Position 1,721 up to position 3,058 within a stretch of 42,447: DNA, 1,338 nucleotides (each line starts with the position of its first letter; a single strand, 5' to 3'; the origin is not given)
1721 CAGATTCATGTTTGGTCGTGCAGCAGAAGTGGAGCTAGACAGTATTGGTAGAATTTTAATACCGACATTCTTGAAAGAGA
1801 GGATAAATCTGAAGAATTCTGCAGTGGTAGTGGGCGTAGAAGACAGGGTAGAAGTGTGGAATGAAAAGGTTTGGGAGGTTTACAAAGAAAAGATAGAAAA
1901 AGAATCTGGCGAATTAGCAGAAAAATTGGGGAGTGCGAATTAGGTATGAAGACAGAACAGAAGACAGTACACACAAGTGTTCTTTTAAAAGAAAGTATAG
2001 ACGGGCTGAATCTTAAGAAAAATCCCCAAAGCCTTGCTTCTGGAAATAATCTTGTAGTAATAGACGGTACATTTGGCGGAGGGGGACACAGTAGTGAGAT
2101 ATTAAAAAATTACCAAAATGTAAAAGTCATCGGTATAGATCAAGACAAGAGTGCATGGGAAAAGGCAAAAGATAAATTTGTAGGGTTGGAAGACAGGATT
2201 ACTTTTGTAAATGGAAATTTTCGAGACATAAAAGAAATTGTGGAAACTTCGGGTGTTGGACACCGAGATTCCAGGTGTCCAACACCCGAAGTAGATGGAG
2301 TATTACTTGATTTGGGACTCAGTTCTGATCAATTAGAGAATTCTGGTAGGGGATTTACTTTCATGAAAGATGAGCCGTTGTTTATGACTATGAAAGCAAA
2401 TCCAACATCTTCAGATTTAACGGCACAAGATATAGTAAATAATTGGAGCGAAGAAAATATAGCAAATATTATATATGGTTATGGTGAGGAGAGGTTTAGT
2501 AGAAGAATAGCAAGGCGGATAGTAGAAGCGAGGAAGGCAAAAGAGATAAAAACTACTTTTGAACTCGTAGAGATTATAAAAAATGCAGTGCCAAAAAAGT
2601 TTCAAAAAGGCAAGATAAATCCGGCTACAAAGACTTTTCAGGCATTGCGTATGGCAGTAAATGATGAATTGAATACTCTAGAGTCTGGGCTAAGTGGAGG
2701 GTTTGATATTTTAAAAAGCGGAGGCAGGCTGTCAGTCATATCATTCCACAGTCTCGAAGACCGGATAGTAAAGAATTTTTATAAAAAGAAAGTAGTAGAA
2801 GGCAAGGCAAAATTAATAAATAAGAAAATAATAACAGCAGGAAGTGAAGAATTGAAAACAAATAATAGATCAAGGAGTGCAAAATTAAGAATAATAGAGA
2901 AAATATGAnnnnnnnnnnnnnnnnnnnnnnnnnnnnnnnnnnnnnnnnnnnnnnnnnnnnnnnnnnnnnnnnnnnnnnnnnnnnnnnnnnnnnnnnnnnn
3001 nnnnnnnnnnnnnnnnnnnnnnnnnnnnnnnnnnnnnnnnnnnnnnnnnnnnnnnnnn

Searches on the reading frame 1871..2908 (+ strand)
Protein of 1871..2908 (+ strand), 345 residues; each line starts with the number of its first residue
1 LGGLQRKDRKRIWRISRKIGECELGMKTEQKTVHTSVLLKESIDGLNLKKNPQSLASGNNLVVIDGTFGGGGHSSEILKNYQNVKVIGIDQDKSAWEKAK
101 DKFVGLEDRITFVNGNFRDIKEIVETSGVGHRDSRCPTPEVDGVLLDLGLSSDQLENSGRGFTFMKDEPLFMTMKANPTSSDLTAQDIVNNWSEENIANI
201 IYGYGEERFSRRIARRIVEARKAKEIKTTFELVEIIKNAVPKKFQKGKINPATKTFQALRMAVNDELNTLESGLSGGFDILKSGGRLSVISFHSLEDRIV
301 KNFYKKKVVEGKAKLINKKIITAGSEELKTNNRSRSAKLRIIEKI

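Call 56: search_protein_families(library=pfam, proteins=[window:1871-2908:+], max_evalue=0.00001)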
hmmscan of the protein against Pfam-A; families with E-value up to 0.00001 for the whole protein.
window:1871-2908:+ (345 aa): 1 family
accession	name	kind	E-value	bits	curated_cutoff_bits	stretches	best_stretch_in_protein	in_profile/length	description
PF01795.25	Methyltransf_5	-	2.8e-102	342.8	27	1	32-345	2-309/309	MraW methylase family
